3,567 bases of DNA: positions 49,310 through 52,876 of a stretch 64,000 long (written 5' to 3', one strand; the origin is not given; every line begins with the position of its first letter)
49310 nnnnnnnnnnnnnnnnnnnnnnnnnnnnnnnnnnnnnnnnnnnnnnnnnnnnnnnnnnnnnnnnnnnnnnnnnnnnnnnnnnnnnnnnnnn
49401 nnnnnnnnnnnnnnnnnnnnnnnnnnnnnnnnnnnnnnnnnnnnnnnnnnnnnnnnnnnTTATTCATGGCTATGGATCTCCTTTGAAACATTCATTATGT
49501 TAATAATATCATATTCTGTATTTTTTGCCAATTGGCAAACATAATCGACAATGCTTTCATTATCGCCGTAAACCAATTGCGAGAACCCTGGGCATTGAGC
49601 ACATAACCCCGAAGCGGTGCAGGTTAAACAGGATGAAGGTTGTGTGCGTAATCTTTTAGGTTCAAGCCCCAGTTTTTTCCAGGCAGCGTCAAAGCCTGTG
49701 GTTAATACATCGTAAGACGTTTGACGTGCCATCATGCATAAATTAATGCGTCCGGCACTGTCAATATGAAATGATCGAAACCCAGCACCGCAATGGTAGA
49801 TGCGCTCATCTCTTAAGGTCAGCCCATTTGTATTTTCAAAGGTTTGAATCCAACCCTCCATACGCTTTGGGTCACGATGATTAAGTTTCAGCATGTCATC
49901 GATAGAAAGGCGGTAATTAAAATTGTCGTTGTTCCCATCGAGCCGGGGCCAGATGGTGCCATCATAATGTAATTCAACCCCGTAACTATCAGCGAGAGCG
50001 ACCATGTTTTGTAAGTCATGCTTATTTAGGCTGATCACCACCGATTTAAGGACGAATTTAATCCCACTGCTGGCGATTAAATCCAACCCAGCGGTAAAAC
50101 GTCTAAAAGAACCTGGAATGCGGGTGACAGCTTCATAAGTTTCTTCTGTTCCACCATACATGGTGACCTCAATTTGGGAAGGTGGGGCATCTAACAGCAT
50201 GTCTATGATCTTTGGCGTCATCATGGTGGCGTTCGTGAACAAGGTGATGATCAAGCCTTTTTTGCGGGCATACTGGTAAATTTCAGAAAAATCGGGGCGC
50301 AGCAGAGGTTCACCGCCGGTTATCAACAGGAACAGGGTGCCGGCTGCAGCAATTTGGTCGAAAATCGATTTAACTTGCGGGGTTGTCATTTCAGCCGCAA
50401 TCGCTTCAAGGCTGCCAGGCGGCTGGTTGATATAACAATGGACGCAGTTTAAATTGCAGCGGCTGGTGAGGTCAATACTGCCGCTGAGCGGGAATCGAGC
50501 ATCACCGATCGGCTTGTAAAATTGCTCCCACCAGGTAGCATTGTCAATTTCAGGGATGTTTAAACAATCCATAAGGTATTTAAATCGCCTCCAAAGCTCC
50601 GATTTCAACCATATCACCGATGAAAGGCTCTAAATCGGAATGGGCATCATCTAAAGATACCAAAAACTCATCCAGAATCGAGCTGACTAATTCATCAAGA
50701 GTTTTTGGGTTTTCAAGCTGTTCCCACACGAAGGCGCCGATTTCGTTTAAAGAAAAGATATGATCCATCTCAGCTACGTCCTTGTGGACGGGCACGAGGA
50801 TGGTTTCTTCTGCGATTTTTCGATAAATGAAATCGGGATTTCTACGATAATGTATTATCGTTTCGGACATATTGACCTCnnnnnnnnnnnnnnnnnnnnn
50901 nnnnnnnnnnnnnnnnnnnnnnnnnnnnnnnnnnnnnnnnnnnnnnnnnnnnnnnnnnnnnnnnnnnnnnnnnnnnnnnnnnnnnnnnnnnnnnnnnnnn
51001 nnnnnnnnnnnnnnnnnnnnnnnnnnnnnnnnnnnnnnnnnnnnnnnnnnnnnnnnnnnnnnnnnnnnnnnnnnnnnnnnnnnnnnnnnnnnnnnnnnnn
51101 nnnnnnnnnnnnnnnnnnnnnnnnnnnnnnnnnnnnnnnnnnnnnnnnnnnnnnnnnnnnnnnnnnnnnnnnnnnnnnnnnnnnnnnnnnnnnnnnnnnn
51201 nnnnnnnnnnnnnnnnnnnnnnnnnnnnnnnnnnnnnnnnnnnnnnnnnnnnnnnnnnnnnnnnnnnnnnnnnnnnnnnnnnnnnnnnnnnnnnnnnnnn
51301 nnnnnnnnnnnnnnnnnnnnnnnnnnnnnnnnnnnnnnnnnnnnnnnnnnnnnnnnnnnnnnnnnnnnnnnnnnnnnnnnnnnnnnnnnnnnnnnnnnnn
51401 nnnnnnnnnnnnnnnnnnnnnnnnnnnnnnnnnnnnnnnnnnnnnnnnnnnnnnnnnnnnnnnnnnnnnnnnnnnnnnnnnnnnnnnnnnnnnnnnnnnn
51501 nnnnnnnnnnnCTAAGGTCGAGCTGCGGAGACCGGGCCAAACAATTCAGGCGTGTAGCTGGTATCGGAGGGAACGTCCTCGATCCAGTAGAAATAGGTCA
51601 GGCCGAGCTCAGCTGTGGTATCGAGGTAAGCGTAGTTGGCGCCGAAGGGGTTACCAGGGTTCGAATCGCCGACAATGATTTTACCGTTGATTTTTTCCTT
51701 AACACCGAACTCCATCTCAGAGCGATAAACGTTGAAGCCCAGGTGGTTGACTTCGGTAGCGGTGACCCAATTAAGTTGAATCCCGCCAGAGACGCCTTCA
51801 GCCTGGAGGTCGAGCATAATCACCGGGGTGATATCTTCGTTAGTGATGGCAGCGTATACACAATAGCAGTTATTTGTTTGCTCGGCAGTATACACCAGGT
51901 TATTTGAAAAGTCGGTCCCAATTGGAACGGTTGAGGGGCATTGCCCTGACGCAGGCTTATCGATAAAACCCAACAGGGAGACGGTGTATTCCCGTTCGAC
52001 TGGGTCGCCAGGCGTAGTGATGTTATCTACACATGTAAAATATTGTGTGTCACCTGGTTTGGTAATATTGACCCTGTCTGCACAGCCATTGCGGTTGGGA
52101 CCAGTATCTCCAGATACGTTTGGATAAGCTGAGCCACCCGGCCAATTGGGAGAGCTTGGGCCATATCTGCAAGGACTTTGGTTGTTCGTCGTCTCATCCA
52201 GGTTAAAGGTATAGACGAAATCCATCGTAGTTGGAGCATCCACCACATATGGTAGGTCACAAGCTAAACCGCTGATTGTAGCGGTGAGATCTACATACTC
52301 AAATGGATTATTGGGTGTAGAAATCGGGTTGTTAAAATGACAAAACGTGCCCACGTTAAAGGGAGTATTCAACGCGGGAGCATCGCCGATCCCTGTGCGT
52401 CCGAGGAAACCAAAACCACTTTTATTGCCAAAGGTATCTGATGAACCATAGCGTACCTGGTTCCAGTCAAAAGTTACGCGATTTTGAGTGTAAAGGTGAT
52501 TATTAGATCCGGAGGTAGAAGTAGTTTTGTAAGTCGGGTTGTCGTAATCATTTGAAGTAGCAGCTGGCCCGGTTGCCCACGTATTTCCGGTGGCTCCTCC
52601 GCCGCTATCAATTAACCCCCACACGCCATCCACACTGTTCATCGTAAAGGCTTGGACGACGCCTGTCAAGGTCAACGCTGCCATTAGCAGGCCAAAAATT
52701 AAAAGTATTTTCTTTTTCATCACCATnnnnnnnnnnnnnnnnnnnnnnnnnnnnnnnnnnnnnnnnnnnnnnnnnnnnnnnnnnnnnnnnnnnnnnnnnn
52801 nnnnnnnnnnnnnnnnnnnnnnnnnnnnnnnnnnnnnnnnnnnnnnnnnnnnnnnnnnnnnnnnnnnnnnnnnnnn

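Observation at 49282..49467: Translationally coupled 61-aa three-cysteine precursor candidate with a lysine-rich leader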

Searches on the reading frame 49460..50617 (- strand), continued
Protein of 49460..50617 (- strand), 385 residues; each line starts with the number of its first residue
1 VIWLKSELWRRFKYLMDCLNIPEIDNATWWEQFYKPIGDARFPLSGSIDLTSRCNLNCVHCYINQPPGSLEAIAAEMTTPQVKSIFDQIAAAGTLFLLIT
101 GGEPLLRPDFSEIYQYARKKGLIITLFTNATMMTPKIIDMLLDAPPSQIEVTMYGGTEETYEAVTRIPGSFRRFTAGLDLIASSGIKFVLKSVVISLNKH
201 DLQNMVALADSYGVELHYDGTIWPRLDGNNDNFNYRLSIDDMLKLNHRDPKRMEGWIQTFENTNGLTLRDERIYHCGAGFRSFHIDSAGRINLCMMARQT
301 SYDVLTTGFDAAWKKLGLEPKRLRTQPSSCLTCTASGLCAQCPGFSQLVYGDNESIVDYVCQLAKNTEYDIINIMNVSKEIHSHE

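Call 90: search_protein_families(library=ncbifam, proteins=[L060:4298-6265:+, L060:6265-7461:+], max_evalue=0.00001)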
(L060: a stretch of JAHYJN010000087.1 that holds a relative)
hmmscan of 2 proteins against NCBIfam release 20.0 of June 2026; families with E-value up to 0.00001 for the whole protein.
L060:4298-6265:+ (655 aa): 47 families (the best 25 are shown)
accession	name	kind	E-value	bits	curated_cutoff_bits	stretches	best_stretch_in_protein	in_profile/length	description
TIGR04545.1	rSAM_ahbD_hemeb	equivalog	1.1e-35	123.7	500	1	20-344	5-333/339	heme b synthase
TIGR03962.1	mycofact_rSAM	equivalog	2.9e-29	102.3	265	1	19-326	16-310/339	mycofactocin radical SAM maturase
TIGR04055.1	rSAM_NirJ2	equivalog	9e-29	101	500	1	22-181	7-165/326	putative heme d1 biosynthesis radical SAM protein NirJ2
TIGR04251.1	SCM_rSAM_ScmF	equivalog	4.1e-25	88.9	400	1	20-180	9-172/353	SynChlorMet cassette radical SAM/SPASM protein ScmF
TIGR04051.1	rSAM_NirJ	equivalog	1.3e-22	80.2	515.45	1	20-180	7-166/354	heme d1 biosynthesis radical SAM protein NirJ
TIGR04546.1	rSAM_ahbC_deAc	equivalog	9.8e-22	77.3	650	1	20-199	44-221/390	12,18-didecarboxysiroheme deacetylase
TIGR04054.1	rSAM_NirJ1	equivalog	2.2e-20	72.7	650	1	20-207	41-226/387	putative heme d1 biosynthesis radical SAM protein NirJ1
TIGR02668.1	moaA_archaeal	equivalog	6.1e-20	71.4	325.25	1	20-179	15-175/303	GTP 3',8-cyclase MoaA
TIGR04250.1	SCM_rSAM_ScmE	equivalog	6.4e-20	71.4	400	1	19-177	7-165/358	SynChlorMet cassette radical SAM/SPASM protein ScmE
TIGR02109.1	PQQ_syn_pqqE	equivalog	9.3e-19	67.6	381.35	1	13-181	5-173/358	pyrroloquinoline quinone biosynthesis protein PqqE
TIGR04053.2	TIGR04053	equivalog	1.6e-18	67.1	395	1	19-181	12-177/366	TIGR04053 family radical SAM/SPASM domain-containing protein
TIGR03977.1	rSAM_pair_HxsC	equivalog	1.9e-18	66.3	267.9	1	19-177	29-190/292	His-Xaa-Ser system radical SAM maturase HxsC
TIGR04347.1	pseudo_SAM_Halo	equivalog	6.9e-18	65.1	525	1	20-178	43-200/390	TIGR04347 family pseudo-SAM/SPASM protein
NF045574.1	sacti_mat_StsB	exception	8.7e-18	64.4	625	1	21-181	102-260/466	StsB family radical SAM/SPASM domain sactipeptide maturase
NF001199.0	PRK00164.2-1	equivalog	2.8e-17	62.8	231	1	19-179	16-177/308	GTP 3',8-cyclase MoaA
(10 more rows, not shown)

L060:6265-7461:+ (398 aa): 47 families (the best 25 are shown)
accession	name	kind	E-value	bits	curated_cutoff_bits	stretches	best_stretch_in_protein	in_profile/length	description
TIGR04545.1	rSAM_ahbD_hemeb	equivalog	1e-27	97.5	500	1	28-222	4-190/339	heme b synthase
NF045574.1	sacti_mat_StsB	exception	1.8e-25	89.7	625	1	10-202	82-268/466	StsB family radical SAM/SPASM domain sactipeptide maturase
TIGR04055.1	rSAM_NirJ2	equivalog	4.9e-24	85.5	500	1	30-340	6-309/326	putative heme d1 biosynthesis radical SAM protein NirJ2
TIGR02109.1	PQQ_syn_pqqE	equivalog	5.5e-24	84.8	381.35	1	26-187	9-166/358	pyrroloquinoline quinone biosynthesis protein PqqE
TIGR04347.1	pseudo_SAM_Halo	equivalog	1.6e-23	83.6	525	1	29-160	43-169/390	TIGR04347 family pseudo-SAM/SPASM protein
TIGR04251.1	SCM_rSAM_ScmF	equivalog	4.6e-23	82.2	400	1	25-185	5-164/353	SynChlorMet cassette radical SAM/SPASM protein ScmF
TIGR04250.1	SCM_rSAM_ScmE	equivalog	2.5e-22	79.3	400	1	26-180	5-155/358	SynChlorMet cassette radical SAM/SPASM protein ScmE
TIGR04546.1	rSAM_ahbC_deAc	equivalog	3.1e-22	78.9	650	1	29-163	44-173/390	12,18-didecarboxysiroheme deacetylase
TIGR02666.1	moaA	equivalog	1.9e-20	73.1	284.05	1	25-211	11-198/336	GTP 3',8-cyclase MoaA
TIGR02668.1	moaA_archaeal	equivalog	4.8e-20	71.7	325.25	1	24-148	10-129/303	GTP 3',8-cyclase MoaA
TIGR03962.1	mycofact_rSAM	equivalog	5.9e-19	68.4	265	1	26-194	14-177/339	mycofactocin radical SAM maturase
TIGR04054.1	rSAM_NirJ1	equivalog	5.9e-18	64.6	650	1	29-157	41-164/387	putative heme d1 biosynthesis radical SAM protein NirJ1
TIGR04051.1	rSAM_NirJ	equivalog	1.3e-17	63.8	515.45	1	29-181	7-154/354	heme d1 biosynthesis radical SAM protein NirJ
NF001199.0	PRK00164.2-1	equivalog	3.1e-17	62.7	231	1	25-155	13-138/308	GTP 3',8-cyclase MoaA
TIGR04053.2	TIGR04053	equivalog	8.4e-17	61.5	395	1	29-205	13-185/366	TIGR04053 family radical SAM/SPASM domain-containing protein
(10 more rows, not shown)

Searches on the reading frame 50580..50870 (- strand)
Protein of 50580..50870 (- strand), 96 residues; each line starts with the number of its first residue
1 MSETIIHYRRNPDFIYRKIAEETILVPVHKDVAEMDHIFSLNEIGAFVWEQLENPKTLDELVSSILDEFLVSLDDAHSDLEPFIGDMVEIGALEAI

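Call 4: search_protein_families(library=ncbifam, proteins=[window:50580-50870:-], max_evalue=0.01)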
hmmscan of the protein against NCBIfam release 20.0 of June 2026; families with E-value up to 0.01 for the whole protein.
window:50580-50870:- (96 aa): 4 families
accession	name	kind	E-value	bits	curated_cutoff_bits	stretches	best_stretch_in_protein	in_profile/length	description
TIGR04248.1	SCM_PqqD_rel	equivalog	2.9e-07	30.6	100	1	36-91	24-79/84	SynChlorMet cassette protein ScmD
NF033536.1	lasso_PqqD_Bac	exception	6e-07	29.5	80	1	36-89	29-82/88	lasso peptide biosynthesis PqqD family chaperone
NF033530.1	lasso_PqqD_Strm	exception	0.00025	21.2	70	1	37-90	22-75/78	lasso peptide biosynthesis PqqD family chaperone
TIGR04302.1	geo_PqqD_fam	equivalog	0.00041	20.7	100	1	38-91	46-98/102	GeoRSP system PqqD family peptide chaperone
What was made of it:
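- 50580..50870 (-): PqqD-family protein (96 aa), the presumed leader-binding RRE (RiPP recognition element). The nearest NCBIfam models are ScmD and the lasso PqqD chaperones, both below cut-off (call 4).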

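Call 5: search_protein_families(library=pfam, proteins=[window:50580-50870:-], max_evalue=0.01)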
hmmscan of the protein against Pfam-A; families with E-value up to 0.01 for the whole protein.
window:50580-50870:- (96 aa): 1 family
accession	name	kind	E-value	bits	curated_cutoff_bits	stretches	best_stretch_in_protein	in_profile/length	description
PF05402.18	PqqD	-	3.7e-14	53.2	23.4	1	22-92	1-66/67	Coenzyme PQQ synthesis protein D (PqqD)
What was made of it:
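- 50580..50870 (-): Pfam PqqD E=3.7e-14 (call 5).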

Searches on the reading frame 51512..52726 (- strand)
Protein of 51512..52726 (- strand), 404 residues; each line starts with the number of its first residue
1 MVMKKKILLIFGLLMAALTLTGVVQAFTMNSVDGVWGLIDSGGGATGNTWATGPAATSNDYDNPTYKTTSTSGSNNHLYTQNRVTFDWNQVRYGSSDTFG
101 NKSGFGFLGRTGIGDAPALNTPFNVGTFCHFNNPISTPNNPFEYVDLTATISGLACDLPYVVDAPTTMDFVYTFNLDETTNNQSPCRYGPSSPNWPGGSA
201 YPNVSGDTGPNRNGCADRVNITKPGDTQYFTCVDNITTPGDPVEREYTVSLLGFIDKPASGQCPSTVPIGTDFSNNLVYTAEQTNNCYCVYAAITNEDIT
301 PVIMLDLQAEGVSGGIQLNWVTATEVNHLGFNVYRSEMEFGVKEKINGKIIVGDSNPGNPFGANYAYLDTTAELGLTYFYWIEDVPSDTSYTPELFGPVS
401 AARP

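Call 4: search_protein_families(library=ncbifam, proteins=[window:51512-52726:-], max_evalue=0.01)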
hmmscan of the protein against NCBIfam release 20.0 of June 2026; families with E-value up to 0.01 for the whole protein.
window:51512-52726:- (404 aa): 2 families
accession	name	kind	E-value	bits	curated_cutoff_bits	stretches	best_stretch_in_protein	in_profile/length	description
NF038125.1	PEP_CTERM_THxN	subfamily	4.2e-10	39.6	85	1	57-298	37-221/246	THxN family PEP-CTERM protein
NF038131.1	choice_anch_K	domain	2.1e-09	37.5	30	1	69-231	12-133/169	choice-of-anchor K domain-containing protein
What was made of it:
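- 51512..52726 (-): Secreted choice-of-anchor-K domain protein, the first gene of the conserved Anaerolineae-type operon. NF038131 scores 37.5 bits against a cut-off of 30 (call 4).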

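Call 5: search_protein_families(library=pfam, proteins=[window:51512-52726:-], max_evalue=0.01)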
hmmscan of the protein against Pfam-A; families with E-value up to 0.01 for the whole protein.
window:51512-52726:- (404 aa): 0 families
